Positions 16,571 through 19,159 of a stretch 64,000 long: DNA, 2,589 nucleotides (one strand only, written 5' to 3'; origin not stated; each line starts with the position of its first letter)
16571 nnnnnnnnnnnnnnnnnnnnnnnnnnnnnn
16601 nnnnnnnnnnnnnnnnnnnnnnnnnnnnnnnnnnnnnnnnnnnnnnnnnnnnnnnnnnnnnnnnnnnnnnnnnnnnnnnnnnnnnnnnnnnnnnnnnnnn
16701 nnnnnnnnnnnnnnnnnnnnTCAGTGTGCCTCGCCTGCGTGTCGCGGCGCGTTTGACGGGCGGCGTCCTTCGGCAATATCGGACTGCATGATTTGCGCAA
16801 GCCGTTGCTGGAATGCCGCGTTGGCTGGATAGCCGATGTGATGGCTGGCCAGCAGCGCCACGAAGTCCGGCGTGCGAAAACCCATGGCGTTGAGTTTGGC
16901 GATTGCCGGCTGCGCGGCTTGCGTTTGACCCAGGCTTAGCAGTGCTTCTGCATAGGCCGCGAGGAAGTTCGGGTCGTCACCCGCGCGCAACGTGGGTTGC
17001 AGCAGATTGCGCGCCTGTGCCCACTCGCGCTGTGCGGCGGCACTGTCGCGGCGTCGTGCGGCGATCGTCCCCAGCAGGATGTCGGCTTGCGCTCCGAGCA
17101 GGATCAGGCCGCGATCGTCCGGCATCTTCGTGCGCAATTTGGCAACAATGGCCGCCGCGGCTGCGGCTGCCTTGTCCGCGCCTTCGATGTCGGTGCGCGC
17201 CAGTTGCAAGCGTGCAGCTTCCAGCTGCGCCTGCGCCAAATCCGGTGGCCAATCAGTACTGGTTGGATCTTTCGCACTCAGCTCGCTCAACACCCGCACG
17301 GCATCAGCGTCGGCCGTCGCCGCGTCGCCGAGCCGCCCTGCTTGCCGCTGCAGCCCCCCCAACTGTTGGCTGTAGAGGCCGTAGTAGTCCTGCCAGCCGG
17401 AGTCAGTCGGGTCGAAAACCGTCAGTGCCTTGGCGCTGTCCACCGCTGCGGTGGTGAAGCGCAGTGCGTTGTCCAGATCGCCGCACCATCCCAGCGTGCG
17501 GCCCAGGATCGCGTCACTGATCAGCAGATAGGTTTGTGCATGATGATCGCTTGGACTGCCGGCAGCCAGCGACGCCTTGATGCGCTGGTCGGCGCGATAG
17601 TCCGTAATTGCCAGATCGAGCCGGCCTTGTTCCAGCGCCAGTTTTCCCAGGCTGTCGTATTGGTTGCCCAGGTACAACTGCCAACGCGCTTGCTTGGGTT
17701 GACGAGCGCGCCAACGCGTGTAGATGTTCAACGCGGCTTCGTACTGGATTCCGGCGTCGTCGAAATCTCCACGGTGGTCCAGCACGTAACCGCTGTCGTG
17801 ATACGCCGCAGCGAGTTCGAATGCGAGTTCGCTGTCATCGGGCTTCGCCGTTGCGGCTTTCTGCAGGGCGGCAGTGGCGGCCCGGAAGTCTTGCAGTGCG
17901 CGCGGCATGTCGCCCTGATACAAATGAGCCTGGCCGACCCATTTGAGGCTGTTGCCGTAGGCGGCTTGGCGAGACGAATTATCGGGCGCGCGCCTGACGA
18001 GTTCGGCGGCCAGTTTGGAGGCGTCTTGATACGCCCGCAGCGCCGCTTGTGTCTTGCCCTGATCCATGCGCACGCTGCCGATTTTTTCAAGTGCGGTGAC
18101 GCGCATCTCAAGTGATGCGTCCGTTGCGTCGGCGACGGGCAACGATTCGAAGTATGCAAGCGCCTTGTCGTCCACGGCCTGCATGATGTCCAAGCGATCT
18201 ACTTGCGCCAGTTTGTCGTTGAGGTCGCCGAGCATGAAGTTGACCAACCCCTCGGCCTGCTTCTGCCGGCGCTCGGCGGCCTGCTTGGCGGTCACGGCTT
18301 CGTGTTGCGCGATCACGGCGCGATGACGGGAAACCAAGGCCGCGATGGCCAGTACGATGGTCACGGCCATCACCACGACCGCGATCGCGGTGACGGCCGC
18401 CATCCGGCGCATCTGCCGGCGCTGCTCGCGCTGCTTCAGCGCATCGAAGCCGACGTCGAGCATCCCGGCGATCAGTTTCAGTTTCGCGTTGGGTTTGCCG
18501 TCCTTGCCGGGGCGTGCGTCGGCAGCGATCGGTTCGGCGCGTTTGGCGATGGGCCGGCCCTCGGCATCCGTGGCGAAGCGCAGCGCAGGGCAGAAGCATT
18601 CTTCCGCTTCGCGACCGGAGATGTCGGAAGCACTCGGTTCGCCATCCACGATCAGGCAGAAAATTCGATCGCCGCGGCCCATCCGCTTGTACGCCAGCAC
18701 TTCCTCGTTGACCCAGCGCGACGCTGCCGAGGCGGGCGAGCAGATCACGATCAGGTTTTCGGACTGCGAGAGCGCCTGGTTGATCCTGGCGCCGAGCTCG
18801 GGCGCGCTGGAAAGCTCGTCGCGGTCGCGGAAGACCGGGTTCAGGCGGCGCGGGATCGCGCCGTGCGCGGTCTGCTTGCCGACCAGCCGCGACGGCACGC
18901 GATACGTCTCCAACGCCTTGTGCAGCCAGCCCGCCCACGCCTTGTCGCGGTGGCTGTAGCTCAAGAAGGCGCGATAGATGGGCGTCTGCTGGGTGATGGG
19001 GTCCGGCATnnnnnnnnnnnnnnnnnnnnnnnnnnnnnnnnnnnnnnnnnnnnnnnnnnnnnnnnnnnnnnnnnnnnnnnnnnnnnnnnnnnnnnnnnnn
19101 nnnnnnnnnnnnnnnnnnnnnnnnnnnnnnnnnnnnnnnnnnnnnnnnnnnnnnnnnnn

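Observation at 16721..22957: Two paralogous TIR-TM-TPR proteins: near-identical cytoplasmic TIR and juxtamembrane parts, strongly diverged extracytoplasmic TPR parts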

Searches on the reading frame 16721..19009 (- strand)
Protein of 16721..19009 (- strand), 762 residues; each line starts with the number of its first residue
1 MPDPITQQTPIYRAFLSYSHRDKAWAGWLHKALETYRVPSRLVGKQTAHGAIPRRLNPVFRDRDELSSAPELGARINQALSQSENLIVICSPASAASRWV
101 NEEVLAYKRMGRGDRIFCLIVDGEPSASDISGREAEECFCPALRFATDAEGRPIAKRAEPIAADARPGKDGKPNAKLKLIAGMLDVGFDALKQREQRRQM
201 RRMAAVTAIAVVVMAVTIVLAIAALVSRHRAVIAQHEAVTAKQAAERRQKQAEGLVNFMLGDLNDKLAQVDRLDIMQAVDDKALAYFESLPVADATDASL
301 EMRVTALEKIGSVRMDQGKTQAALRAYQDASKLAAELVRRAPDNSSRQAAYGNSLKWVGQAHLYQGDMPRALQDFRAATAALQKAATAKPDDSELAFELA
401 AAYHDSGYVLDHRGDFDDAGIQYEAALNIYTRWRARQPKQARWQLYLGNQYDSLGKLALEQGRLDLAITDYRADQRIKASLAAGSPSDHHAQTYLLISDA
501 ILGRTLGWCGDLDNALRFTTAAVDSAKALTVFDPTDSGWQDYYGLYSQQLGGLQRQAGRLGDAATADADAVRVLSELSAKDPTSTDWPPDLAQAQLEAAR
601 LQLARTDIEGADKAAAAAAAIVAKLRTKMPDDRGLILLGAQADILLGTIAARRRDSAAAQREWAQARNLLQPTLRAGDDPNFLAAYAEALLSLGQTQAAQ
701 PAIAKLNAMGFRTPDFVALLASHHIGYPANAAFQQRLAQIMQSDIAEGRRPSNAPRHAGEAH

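Call 6: search_protein_families(library=pfam, proteins=[window:16721-19009:-], max_evalue=0.01)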
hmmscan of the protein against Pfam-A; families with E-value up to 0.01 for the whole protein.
window:16721-19009:- (762 aa): 11 families
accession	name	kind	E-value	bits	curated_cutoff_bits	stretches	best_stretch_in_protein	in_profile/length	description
PF13676.11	TIR_2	-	2.3e-12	47.9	28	1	15-125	2-98/122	TIR domain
PF08937.16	ThsB_TIR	-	3.9e-08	34.1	21.2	1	15-109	1-85/100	Thoeris protein ThsB, TIR-like domain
PF13414.12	TPR_11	-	1.6e-06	28.1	26.8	0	366-407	1-42/42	TPR repeat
PF13181.12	TPR_8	-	7.5e-06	26.1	25.7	0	400-429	1-30/34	Tetratricopeptide repeat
PF07719.23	TPR_2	-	8.1e-06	26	27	0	400-430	1-31/34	Tetratricopeptide repeat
PF13424.12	TPR_12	-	6.1e-05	23.6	30.1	1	399-458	2-62/77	Tetratricopeptide repeat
PF00515.34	TPR_1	-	9.4e-05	22.5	27.8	0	358-378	7-27/34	Tetratricopeptide repeat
PF13431.12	TPR_17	-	0.00044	20.7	24.4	0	382-419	2-32/34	Tetratricopeptide repeat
PF00141.28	peroxidase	-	0.00057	20.2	27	1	653-742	103-165/237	Peroxidase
PF14559.12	TPR_19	-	0.00064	20.4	25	0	658-721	2-66/68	Tetratricopeptide repeat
PF11846.14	Wzy_C_2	-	0.004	17.6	28.5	0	632-708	106-174/191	Virulence factor membrane-bound polymerase, C-terminal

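Call 8: find_homologous_proteins(query=window:16721-19009:-, max_evalue=0.00001)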
Query window:16721-19009:- (762 aa): 4877 proteins with E <= 0.00001 among 8000 candidates; the best 120 are listed.
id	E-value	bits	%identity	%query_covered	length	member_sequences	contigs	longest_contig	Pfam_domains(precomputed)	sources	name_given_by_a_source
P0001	0.0e+0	1279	77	100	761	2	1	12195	PF13676.12,PF07719.24,PF08937.17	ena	-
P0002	0.0e+0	1241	75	100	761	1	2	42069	PF13676.12,PF07719.24,PF08937.17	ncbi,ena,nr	ncbi:MAG TPA: toll/interleukin-1 receptor domain-containing protein [Rhodanobacteraceae bacterium]|n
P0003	0.0e+0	1231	75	98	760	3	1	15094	PF13676.12,PF07719.24,PF08937.17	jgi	jgi:tetratricopeptide (TPR) repeat protein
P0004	0.0e+0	1206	77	96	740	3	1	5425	PF13676.12,PF08937.17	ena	-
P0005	0.0e+0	1194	75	98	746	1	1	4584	PF14559.13,PF13424.13,PF13428.13,PF13676.12,PF13181.13,PF07719.24,PF08937.17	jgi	-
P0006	0.0e+0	1190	74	95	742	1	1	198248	PF13424.13,PF13676.12,PF08937.17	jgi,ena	jgi:tetratricopeptide (TPR) repeat protein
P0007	0.0e+0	1172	74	96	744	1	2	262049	PF13414.13,PF00515.35,PF13424.13,PF13428.13,PF13676.12,PF13181.13,PF07719.24,PF08937.17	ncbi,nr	ncbi:MAG: TIR domain-containing protein [Rhodanobacteraceae bacterium]|nr:MAG: TIR domain-containing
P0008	0.0e+0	1137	70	99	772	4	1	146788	PF13414.13,PF00515.35,PF13676.12,PF07719.24,PF08937.17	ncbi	-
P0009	0.0e+0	1112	70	97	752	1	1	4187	PF00515.35,PF13676.12,PF07719.24,PF08937.17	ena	-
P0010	0.0e+0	1063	68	96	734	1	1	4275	PF14559.13,PF00515.35,PF13676.12,PF07719.24,PF08937.17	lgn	-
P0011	0.0e+0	1019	65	98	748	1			PF00515.35,PF13424.13,PF13676.12,PF13181.13,PF07719.24,PF08937.17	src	-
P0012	2.3e-298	1010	63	99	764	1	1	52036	PF07721.21,PF00515.35,PF13424.13,PF13428.13,PF13676.12,PF13181.13,PF07719.24,PF13374.13,PF08937.17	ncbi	ncbi:MAG: TIR domain-containing protein [Rhodanobacteraceae bacterium]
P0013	1.2e-297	1007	63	99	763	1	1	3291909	PF00515.35,PF13424.13,PF13676.12,PF07719.24,PF13374.13,PF08937.17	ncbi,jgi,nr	ncbi:MAG: hypothetical protein OJF55_002661 [Rhodanobacteraceae bacterium]|jgi:tetratricopeptide (TP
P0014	3.6e-296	1002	66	93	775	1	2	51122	PF13676.12,PF07719.24,PF08937.17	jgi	jgi:tetratricopeptide (TPR) repeat protein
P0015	8.8e-296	1001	63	98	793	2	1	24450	PF14559.13,PF13414.13,PF00515.35,PF13424.13,PF13176.13,PF13676.12,PF13181.13,PF07719.24,PF13374.13,PF08937.17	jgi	jgi:tetratricopeptide (TPR) repeat protein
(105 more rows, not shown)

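Call 9: search_protein_families(library=padloc, proteins=[window:16721-19009:-], max_evalue=0.01)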
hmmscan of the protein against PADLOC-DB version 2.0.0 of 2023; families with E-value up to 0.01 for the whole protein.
window:16721-19009:- (762 aa): 1 family
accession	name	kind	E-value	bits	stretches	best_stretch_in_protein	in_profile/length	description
PDLC02012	SAVED5--SAVED_TIR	-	1.6e-05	22.2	1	58-121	41-104/404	-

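Call 10: find_related_loci(query=window:16721-19009:-, collection=genome_contigs, flank=10000)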
Query window:16721-19009:- (762 aa) in genome_contigs; peptide patterns used: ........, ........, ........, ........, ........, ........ (x = any residue, [..] = any of these).
128 stretches matched a pattern; 49 encode a relative of the query (tblastn E <= 1e-3); 47 distinct loci.
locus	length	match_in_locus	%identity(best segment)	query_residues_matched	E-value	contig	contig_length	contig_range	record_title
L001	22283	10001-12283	77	1-762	0e+0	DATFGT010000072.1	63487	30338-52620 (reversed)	MAG TPA_asm: Rhodanobacteraceae bacterium isolate SMAG_U8670 k141_1522188, whole genome shotgun sequence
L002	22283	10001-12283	75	1-762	0e+0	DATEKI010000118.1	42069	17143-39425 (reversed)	MAG TPA_asm: Rhodanobacteraceae bacterium isolate SMAG_U8886 k141_915916, whole genome shotgun sequence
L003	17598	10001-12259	63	12-762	0e+0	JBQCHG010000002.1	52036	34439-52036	MAG: Rhodanobacteraceae bacterium isolate bin706 k141_279353, whole genome shotgun sequence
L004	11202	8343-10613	64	1-760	0e+0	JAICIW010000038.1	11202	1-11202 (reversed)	MAG: Rhodanobacteraceae bacterium isolate GZL_FP_2_bin.127 k141_96129_length_11202_cov_124.2990, whole genome shotgun se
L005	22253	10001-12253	65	1-751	0e+0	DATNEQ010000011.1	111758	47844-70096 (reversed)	MAG TPA_asm: Rhodanobacteraceae bacterium isolate SMAG_U11272 k141_3582862, whole genome shotgun sequence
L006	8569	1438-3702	60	1-762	0e+0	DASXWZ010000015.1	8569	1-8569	MAG TPA_asm: Rhodanobacteraceae bacterium isolate SMAG_U4785 k141_103287, whole genome shotgun sequence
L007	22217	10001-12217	62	1-756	0e+0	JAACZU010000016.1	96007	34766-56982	MAG: Rhodanobacteraceae bacterium isolate SCNH_5 1666000016, whole genome shotgun sequence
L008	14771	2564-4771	60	12-762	0e+0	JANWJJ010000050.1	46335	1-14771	MAG: Rudaea sp. isolate CRAIB_MAG64 c_000000023069, whole genome shotgun sequence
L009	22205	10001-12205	62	1-742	0e+0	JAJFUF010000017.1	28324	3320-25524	MAG: Lysobacteraceae bacterium isolate bin.379 k141_660973, whole genome shotgun sequence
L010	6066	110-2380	57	5-759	0e+0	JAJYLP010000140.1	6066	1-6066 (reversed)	MAG: Proteobacteria bacterium isolate DBS2-1.bin82 NODE_26519_length_6066_cov_3.903014, whole genome shotgun sequence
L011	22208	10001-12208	64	12-746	0e+0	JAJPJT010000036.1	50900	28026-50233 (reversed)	MAG: Gammaproteobacteria bacterium isolate Centralia_MAG_536 k107_24665614, whole genome shotgun sequence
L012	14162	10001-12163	58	11-738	0e+0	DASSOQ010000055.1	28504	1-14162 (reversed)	MAG TPA_asm: Rhodanobacteraceae bacterium isolate SMAG_U1256 k141_1277351, whole genome shotgun sequence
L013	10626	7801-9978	57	1-727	0e+0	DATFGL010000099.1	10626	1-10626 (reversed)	MAG TPA_asm: Rhodanobacteraceae bacterium isolate SMAG_U8661 k141_763921, whole genome shotgun sequence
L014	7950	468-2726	54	1-762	0e+0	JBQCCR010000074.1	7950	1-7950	MAG: Rhodanobacteraceae bacterium isolate bin045 k141_76310, whole genome shotgun sequence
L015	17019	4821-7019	55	12-747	0e+0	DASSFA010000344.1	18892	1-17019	MAG TPA_asm: Rhodanobacteraceae bacterium isolate SMAG_U993 k141_886124, whole genome shotgun sequence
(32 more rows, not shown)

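Call 38: search_protein_families(library=ncbifam, proteins=[window:16721-19009:-], max_evalue=0.1)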
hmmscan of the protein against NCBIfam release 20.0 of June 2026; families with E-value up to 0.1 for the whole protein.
window:16721-19009:- (762 aa): 2 families
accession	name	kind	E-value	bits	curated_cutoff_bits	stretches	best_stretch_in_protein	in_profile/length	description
NF040959.1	MamA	equivalog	0.019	14.4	200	1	372-429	118-168/204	magnetosome protein MamA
NF040588.1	FxsC_Nterm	equivalog_domain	0.028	14.3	130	1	15-107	4-95/182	TIR-like protein FxsC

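Call 56: predict_structure(alignment_id=A2)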
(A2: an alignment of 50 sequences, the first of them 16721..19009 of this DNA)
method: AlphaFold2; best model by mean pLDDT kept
length: 762 residues; sequences in the alignment: 50
mean_pLDDT: 82.5   pTM: 0.64
mean pLDDT of the five models: 82.5, 80.5, 79.5, 78.2, 72.6
residues with pLDDT >= 90: 407; 70-90: 206; 50-70: 45; < 50: 104
segments of 3 or more residues with pLDDT < 50: 1-9, 64-68, 200-257, 262-272, 745-762
pLDDT, mean of each block of 10 residues (from residue 1): 38 83 89 84 78 81 53 76 89 90 89 88 89 91 84 80 84 87 80 64 36 33 33 39 43 48 46 54 64 70 80 77 90 93 92 95 87 97 95 94 95 89 97 93 94 96 96 96 91 97 97 98 97 90 98 98 98 95 83 98 97 98 89 91 98 98 97 89 98 98 97 97 95 93 55 28 22
secondary structure, 60 per line:
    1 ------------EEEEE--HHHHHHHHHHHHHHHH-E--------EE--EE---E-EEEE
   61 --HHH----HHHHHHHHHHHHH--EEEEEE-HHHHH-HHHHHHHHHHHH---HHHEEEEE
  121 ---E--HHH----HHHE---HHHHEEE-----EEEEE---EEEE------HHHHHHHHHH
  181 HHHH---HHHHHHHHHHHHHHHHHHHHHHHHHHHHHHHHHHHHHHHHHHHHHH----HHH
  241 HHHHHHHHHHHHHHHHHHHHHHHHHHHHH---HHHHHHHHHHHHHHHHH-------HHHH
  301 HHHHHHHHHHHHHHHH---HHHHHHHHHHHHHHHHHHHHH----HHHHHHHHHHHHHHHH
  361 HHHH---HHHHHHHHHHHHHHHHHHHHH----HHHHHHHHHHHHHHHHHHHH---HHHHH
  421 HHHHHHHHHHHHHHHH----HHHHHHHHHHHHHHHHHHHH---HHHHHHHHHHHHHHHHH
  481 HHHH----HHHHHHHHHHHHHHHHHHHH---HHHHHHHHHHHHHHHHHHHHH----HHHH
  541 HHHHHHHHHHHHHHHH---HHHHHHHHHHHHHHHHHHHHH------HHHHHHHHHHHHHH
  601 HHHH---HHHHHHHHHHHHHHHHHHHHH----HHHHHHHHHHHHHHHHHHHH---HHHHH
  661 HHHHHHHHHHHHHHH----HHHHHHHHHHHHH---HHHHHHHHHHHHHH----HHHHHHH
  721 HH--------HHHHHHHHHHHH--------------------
elements in order (helices of 4 or more, strands of 3 or more residues): E13-17 H20-35 E57-60 H70-82 E85-90 H92-96 H98-109 E116-120 H141-144 E145-147 E153-157 E161-164 H171-184 H188-233 H238-269 H273-289 H297-316 H320-340 H345-364 H368-388 H393-412 H416-436 H441-460 H464-484 H489-508 H512-532 H537-556 H560-580 H587-604 H608-628 H633-652 H656-675 H680-692 H696-709 H714-722 H731-742

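Call 61: fold_search(model_id=the predicted structure, library=pdb)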
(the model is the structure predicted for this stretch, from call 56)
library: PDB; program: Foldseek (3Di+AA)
matches with E <= 10: 1539; with E <= 0.001: 266
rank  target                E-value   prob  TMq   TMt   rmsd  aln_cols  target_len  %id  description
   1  6eou                  2.4e-08  1.00  0.26  0.48   9.3       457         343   17  O-GlcNAc transferase TPR domain with the intellectual disability associated mutation L254F (released 2018-05-09)
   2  5a7d_B                5.5e-08  1.00  0.34  0.63   6.6       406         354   18  Tetrameric assembly of LGN with Inscuteable (released 2016-08-03)
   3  5a7d_H                5.7e-08  1.00  0.23  0.42  13.4       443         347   15  Tetrameric assembly of LGN with Inscuteable (released 2016-08-03)
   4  5a7d_F                5.9e-08  1.00  0.33  0.63   6.6       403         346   19  Tetrameric assembly of LGN with Inscuteable (released 2016-08-03)
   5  4a1s_B                6.1e-08  1.00  0.24  0.44  13.1       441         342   16  Crystallographic structure of the Pins:Insc complex (released 2012-03-28)
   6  5a7d_G                8.0e-08  1.00  0.33  0.64   6.6       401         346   18  Tetrameric assembly of LGN with Inscuteable (released 2016-08-03)
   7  4g2v_A                9.7e-08  1.00  0.25  0.49  10.1       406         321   16  Structure complex of LGN binding with FRMPD1 (released 2013-01-23)
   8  4a1s_A                9.7e-08  1.00  0.24  0.44  13.0       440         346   16  Crystallographic structure of the Pins:Insc complex (released 2012-03-28)
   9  6voa_E                1.1e-07  1.00  0.28  0.48  11.8       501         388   16  Cryo-EM structure of the BBSome-ARL6 complex (released 2020-06-24)
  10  6vbv_4                1.7e-07  1.00  0.28  0.48  11.8       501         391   16  Structure of the bovine BBSome:ARL6:GTP complex (released 2020-01-29)
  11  6vbu_4                1.7e-07  1.00  0.24  0.38  10.6       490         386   16  Structure of the bovine BBSome complex (released 2020-01-29)
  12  9qhb                  1.8e-07  1.00  0.27  0.61   6.3       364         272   20  Crystal structure of 16-repeat CTPR protein with eliminated coordination sites (released 2025-10-22)
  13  8chy                  1.9e-07  1.00  0.25  0.56   7.2       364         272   21  Crystal structure of an 8-repeat consensus TPR superhelix with Zinc. (released 2024-02-21)
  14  5a7d_D                2.0e-07  1.00  0.33  0.64   6.5       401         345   19  Tetrameric assembly of LGN with Inscuteable (released 2016-08-03)
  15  5a7d_C                2.2e-07  1.00  0.34  0.65   6.5       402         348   18  Tetrameric assembly of LGN with Inscuteable (released 2016-08-03)
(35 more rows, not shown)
